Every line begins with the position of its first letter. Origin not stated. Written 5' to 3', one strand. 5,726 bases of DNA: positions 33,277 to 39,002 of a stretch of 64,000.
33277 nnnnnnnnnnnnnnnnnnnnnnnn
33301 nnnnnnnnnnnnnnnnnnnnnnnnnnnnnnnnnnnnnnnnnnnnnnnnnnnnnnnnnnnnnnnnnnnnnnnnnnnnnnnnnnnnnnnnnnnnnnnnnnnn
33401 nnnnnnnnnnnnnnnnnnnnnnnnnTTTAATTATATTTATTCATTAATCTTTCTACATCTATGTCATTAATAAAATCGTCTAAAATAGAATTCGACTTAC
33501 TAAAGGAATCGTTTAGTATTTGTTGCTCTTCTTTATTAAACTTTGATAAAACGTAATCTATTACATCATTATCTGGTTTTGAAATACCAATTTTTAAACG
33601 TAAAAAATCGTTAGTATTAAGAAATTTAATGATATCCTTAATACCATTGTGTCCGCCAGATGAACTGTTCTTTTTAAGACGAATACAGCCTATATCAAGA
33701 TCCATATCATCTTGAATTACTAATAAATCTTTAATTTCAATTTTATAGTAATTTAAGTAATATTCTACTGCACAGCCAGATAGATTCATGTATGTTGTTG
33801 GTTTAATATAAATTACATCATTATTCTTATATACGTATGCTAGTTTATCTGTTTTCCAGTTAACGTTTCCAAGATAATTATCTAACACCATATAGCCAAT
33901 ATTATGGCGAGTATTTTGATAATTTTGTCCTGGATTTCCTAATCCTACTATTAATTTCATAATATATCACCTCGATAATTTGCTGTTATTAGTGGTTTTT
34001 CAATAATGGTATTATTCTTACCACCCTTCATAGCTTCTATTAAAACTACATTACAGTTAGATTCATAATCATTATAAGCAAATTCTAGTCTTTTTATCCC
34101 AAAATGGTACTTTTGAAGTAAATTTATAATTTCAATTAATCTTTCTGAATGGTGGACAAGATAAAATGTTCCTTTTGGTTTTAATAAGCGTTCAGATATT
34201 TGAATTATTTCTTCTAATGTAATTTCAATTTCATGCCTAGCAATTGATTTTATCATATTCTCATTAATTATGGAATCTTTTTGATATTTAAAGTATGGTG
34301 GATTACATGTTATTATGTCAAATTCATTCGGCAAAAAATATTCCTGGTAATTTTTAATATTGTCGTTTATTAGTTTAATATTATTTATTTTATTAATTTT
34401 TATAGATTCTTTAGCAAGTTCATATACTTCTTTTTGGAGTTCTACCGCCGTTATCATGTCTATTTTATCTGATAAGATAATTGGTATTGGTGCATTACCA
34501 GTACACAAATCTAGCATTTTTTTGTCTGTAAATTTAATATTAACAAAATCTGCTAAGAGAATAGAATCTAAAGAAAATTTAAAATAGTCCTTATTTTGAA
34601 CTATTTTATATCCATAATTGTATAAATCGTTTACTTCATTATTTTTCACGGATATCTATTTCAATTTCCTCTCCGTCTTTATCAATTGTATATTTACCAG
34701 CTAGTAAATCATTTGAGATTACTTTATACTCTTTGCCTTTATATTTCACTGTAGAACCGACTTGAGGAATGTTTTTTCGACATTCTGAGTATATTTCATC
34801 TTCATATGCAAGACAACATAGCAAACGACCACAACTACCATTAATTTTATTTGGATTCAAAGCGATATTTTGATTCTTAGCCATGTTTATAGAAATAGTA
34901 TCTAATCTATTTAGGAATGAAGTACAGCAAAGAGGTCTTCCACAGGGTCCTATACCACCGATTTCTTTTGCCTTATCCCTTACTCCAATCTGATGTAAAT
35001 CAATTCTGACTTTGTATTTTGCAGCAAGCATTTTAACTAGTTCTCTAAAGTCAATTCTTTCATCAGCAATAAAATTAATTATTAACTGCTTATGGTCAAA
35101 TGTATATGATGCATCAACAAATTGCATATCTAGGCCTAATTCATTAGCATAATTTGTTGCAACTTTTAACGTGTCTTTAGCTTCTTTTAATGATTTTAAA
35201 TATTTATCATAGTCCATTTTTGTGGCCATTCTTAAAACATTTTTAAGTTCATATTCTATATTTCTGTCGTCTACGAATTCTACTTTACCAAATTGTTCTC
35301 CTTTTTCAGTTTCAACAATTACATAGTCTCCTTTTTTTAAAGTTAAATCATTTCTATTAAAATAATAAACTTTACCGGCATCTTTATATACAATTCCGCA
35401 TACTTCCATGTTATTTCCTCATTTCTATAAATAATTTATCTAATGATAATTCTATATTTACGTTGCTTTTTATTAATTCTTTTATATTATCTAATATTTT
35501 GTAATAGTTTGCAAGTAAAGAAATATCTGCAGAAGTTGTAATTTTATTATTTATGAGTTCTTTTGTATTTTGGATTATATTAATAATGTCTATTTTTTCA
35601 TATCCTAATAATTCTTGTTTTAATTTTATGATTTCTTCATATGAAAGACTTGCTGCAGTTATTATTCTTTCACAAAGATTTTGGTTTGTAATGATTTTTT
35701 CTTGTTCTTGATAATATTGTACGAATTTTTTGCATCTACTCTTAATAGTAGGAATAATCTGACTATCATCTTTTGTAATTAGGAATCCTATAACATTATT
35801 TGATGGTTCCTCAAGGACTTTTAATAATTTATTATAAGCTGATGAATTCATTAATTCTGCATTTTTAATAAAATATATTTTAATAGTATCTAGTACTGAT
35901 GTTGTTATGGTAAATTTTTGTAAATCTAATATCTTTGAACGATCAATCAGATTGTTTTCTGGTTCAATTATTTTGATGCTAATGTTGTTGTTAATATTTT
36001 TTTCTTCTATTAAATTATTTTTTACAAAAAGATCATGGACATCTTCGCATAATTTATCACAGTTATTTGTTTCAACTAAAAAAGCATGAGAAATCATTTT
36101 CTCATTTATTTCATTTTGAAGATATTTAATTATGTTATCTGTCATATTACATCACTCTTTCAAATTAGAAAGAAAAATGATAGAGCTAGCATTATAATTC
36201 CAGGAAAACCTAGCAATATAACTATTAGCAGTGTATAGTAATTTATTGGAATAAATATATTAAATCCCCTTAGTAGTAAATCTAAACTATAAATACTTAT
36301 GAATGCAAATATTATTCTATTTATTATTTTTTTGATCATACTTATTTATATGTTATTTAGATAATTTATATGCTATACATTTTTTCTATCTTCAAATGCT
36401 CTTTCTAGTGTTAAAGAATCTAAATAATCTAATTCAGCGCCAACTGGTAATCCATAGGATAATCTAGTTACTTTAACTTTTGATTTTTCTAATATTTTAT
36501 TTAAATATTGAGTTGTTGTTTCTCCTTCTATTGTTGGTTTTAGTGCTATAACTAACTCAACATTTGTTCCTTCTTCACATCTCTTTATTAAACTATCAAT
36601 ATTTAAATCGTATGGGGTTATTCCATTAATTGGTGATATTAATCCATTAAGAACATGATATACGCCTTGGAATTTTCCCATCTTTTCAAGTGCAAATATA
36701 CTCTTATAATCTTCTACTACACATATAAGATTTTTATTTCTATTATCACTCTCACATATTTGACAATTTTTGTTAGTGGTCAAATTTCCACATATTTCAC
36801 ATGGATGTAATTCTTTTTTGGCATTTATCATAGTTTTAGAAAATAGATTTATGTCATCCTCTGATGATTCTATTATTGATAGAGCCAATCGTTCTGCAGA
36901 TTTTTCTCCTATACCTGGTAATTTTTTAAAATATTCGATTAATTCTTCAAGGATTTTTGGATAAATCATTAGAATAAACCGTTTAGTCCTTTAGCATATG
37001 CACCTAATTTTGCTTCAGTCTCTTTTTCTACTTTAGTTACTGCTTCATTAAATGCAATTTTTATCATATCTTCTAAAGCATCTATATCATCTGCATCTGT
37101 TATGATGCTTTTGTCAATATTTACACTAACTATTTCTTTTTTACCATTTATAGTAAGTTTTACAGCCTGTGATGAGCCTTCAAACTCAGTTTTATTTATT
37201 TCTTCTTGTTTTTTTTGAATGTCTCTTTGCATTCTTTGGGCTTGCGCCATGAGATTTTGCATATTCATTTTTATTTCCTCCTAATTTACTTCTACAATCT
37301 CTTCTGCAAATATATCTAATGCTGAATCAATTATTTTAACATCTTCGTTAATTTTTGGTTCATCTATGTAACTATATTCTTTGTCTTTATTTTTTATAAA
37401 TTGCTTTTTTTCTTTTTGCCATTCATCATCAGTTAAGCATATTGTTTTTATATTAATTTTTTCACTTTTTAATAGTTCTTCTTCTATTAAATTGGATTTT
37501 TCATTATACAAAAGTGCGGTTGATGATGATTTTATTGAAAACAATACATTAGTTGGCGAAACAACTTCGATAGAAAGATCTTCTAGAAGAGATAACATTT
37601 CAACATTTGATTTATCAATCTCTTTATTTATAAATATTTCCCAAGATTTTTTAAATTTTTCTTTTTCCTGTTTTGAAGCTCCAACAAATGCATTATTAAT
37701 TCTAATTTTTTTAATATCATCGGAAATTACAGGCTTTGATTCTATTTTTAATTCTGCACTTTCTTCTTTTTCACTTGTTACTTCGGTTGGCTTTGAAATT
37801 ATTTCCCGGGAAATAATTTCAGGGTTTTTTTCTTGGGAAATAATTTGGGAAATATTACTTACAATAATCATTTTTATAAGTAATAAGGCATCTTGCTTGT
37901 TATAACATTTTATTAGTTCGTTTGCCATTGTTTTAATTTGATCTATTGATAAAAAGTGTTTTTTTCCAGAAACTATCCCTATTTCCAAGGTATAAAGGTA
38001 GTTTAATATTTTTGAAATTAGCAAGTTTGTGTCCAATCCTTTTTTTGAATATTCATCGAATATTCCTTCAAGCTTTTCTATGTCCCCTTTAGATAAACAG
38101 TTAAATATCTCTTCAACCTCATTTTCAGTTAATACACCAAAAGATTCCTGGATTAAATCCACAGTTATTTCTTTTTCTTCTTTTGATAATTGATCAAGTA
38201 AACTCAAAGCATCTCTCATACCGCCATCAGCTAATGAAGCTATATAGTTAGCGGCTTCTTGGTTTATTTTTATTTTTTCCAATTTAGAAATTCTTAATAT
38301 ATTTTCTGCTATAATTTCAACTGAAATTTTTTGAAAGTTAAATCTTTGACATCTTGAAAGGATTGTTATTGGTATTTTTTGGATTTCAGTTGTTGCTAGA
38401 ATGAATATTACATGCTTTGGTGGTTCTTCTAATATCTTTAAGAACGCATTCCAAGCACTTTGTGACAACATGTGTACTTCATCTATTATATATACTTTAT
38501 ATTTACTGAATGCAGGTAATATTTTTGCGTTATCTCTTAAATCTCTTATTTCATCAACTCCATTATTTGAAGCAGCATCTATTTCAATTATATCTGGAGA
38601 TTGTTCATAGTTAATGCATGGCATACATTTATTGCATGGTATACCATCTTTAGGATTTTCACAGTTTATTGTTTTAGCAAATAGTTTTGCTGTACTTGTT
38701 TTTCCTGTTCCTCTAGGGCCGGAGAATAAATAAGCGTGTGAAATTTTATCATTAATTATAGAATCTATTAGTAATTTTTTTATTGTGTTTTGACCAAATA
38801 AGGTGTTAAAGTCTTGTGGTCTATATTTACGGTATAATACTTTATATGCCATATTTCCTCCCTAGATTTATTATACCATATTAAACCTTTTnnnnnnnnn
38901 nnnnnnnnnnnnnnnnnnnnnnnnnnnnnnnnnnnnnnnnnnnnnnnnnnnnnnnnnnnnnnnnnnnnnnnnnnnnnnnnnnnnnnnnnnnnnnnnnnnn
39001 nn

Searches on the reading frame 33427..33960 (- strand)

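Call 10: search_protein_families(library=ncbifam, proteins=[window:33427-33960:-], max_evalue=0.00001)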
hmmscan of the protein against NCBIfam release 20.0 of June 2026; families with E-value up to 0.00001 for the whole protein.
window:33427-33960:- (177 aa): 1 family
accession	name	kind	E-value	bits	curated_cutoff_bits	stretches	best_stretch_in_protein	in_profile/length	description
TIGR00447.2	pth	equivalog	4.5e-56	189.4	100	1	2-162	1-171/172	aminoacyl-tRNA hydrolase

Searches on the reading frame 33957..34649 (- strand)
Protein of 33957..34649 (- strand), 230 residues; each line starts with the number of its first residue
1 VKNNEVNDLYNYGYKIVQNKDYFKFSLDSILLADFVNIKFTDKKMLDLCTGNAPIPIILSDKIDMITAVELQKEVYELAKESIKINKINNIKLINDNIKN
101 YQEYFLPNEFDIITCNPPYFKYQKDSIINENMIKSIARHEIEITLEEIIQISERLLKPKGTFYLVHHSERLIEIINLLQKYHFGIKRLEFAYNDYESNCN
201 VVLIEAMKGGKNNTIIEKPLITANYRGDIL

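Call 10: search_protein_families(library=ncbifam, proteins=[window:33957-34649:-], max_evalue=0.00001)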
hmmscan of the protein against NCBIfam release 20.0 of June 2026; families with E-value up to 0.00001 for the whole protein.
window:33957-34649:- (230 aa): 7 families
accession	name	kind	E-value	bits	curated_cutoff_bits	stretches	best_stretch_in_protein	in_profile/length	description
NF047853.1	tRm6a37MtseTrmN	equivalog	2.1e-15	57.1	350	1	23-203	26-205/244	tRNA(1)(Val) (adenine(37)-N(6))-methyltransferase TrmN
NF011529.0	PRK14968.1-3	equivalog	6.3e-15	55.1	162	1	13-197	7-188/198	putative methyltransferase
TIGR03534.1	RF_mod_PrmC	equivalog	6.6e-12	45.4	199.1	1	43-184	90-237/253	peptide chain release factor N(5)-glutamine methyltransferase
TIGR00536.1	hemK_fam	subfamily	1.2e-10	40.9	115.5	1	42-198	115-274/286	HemK family protein methyltransferase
TIGR00537.1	hemK_rel_arch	hypoth_equivalog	1.1e-08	35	87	1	28-184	7-159/179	HemK2/MTQ2 family protein methyltransferase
TIGR03533.1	L3_gln_methyl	equivalog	3.5e-08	33.1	229.7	1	40-129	120-209/284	50S ribosomal protein L3 N(5)-glutamine methyltransferase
TIGR00095.1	TIGR00095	equivalog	1.9e-06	27.6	117.5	1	38-167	49-163/194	16S rRNA (guanine(966)-N(2))-methyltransferase RsmD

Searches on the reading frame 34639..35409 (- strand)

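Call 10: search_protein_families(library=ncbifam, proteins=[window:34639-35409:-], max_evalue=0.00001)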
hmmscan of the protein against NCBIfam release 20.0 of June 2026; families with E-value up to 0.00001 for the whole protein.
window:34639-35409:- (256 aa): 1 family
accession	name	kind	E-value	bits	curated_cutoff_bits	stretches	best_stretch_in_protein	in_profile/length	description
NF041131.1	RicT_YaaT_fam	subfamily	1e-79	267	70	1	28-235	1-212/213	regulatory iron-sulfur-containing complex subunit RicT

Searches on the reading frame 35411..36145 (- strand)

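Call 10: search_protein_families(library=ncbifam, proteins=[window:35411-36145:-], max_evalue=0.00001)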
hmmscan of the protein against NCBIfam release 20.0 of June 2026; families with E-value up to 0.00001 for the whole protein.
window:35411-36145:- (244 aa): 56 families (the best 25 are shown)
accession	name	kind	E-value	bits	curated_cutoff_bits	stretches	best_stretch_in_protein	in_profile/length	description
TIGR00678.1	holB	equivalog_domain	1.5e-22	80.2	180.6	1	58-152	67-161/188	DNA polymerase III subunit delta'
NF005972.1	PRK08058.1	equivalog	3e-21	76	340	1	55-151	77-173/328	DNA polymerase III subunit delta'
NF004310.0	PRK05707.1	equivalog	1.3e-17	64.3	280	1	67-161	86-178/328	DNA polymerase III subunit delta'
NF005515.0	PRK07132.1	equivalog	3.3e-17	62.9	204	1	3-219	4-221/301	DNA polymerase III subunit delta'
NF005581.0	PRK07276.1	equivalog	2.7e-16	60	263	1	45-151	65-167/291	DNA polymerase III subunit delta'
NF004759.0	PRK06090.1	equivalog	5e-16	59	457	1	57-146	76-167/319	DNA polymerase III subunit delta'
NF005132.0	PRK06581.1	equivalog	1.5e-15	57.6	221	1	5-221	2-221/264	DNA polymerase III subunit delta'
NF006430.0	PRK08699.1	equivalog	2.3e-14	53.1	481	1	74-150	100-176/325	DNA polymerase III subunit delta'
NF005677.0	PRK07471.1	equivalog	3.6e-14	52.7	252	1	72-141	126-195/366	DNA polymerase III subunit delta'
NF005638.0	PRK07399.1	subfamily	5.6e-14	51.9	230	1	70-201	110-237/317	DNA polymerase III subunit delta'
TIGR02397.1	dnaX_nterm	equivalog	7.8e-14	51.7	250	1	51-236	80-281/355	DNA polymerase III subunit gamma/tau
NF004488.0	PRK05818.1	equivalog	2.1e-13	50.6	218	1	54-221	54-223/261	DNA polymerase III subunit delta'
NF011514.0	PRK14953.1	equivalog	8.7e-13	48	536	1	88-171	120-200/488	DNA polymerase III subunits gamma and tau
NF011510.0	PRK14948.1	equivalog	2.8e-12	46.2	593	1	88-141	124-177/640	DNA polymerase III subunit gamma/tau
NF006586.0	PRK09112.1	equivalog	3e-12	46.4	308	1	71-142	125-196/351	DNA polymerase III subunit delta'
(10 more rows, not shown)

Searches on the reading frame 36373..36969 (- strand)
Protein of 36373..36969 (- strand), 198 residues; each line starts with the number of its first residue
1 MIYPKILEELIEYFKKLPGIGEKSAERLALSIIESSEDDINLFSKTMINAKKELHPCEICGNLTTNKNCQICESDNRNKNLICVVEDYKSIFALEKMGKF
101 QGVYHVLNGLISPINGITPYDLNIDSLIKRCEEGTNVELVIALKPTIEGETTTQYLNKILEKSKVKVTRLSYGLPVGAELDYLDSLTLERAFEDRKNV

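Call 10: search_protein_families(library=ncbifam, proteins=[window:36373-36969:-], max_evalue=0.00001)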
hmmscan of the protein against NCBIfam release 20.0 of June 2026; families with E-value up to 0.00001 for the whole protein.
window:36373-36969:- (198 aa): 1 family
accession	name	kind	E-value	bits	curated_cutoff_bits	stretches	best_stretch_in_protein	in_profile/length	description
TIGR00615.1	recR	equivalog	3.4e-69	232.2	162.55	1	2-196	2-196/196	recombination mediator RecR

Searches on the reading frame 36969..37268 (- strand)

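Call 10: search_protein_families(library=ncbifam, proteins=[window:36969-37268:-], max_evalue=0.00001)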
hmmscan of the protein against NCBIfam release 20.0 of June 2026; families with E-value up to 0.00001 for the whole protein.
window:36969-37268:- (99 aa): 2 families
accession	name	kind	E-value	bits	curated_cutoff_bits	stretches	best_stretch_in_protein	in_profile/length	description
TIGR00103.1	DNA_YbaB_EbfC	equivalog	8.6e-23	80.4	49.45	1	2-88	7-94/104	YbaB/EbfC family nucleoid-associated protein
NF011218.0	PRK14625.1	equivalog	9.5e-11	42.1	151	1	3-88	4-89/109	hypothetical protein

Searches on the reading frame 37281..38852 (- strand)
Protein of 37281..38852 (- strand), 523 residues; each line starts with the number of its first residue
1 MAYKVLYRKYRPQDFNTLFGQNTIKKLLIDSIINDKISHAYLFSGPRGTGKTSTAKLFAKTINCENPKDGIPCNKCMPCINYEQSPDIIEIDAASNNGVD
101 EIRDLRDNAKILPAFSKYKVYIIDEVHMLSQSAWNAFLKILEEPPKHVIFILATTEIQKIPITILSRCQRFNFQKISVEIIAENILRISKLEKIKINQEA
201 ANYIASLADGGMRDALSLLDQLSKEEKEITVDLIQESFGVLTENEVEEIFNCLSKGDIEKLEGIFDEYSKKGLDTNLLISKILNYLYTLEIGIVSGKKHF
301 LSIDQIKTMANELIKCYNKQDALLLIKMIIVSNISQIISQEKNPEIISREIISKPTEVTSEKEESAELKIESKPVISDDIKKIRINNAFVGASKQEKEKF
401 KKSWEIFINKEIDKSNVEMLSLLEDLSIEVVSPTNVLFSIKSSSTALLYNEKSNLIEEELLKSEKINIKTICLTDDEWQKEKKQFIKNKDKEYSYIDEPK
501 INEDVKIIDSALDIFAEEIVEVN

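Call 10: search_protein_families(library=ncbifam, proteins=[window:37281-38852:-], max_evalue=0.00001)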
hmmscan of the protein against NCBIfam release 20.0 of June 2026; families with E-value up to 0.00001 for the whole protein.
window:37281-38852:- (523 aa): 74 families (the best 25 are shown)
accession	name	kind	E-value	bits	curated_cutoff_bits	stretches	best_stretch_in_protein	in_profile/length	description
NF004046.1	PRK05563.1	equivalog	1.6e-133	446.6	400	1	2-346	1-347/567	DNA polymerase III subunit gamma/tau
TIGR02397.1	dnaX_nterm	equivalog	2e-121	405.6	250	1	3-342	1-342/355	DNA polymerase III subunit gamma/tau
NF004549.0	PRK05896.1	equivalog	5.3e-120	402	578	1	4-515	4-498/642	DNA polymerase III subunits gamma and tau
NF011512.0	PRK14950.1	equivalog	3e-102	343.7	593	1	1-301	1-305/585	DNA polymerase III subunits gamma and tau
NF011523.0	PRK14962.1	equivalog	1.2e-101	340.8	576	1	4-475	2-439/474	DNA polymerase III subunits gamma and tau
NF011526.0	PRK14965.1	equivalog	7.4e-101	338.7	670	1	1-289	1-292/578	DNA polymerase III subunits gamma and tau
NF011510.0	PRK14948.1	equivalog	7.6e-101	338.8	593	1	1-293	3-299/640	DNA polymerase III subunit gamma/tau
NF005942.0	PRK07994.1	equivalog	1.2e-98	331.8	613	1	1-312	1-318/655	DNA polymerase III subunit gamma/tau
NF011514.0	PRK14953.1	equivalog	1.4e-95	321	536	1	1-469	1-451/488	DNA polymerase III subunits gamma and tau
NF011531.0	PRK14971.1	equivalog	2.5e-94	317.3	685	1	3-403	4-410/614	DNA polymerase III subunit gamma/tau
NF006585.0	PRK09111.1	equivalog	2.7e-94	316.9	604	1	2-287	26-319/616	DNA polymerase III subunit gamma/tau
NF011524.0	PRK14963.1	equivalog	1.2e-88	298.8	601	1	6-261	4-260/647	DNA polymerase III subunits gamma and tau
NF005173.0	PRK06647.1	equivalog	4.8e-88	296.4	623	1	1-320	1-323/568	DNA polymerase III subunits gamma and tau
NF004962.0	PRK06305.1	equivalog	2e-86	291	559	1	2-332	3-327/465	DNA polymerase III subunits gamma and tau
NF006280.0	PRK08451.1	equivalog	3.2e-82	277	572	1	4-491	2-471/535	DNA polymerase III subunit gamma/tau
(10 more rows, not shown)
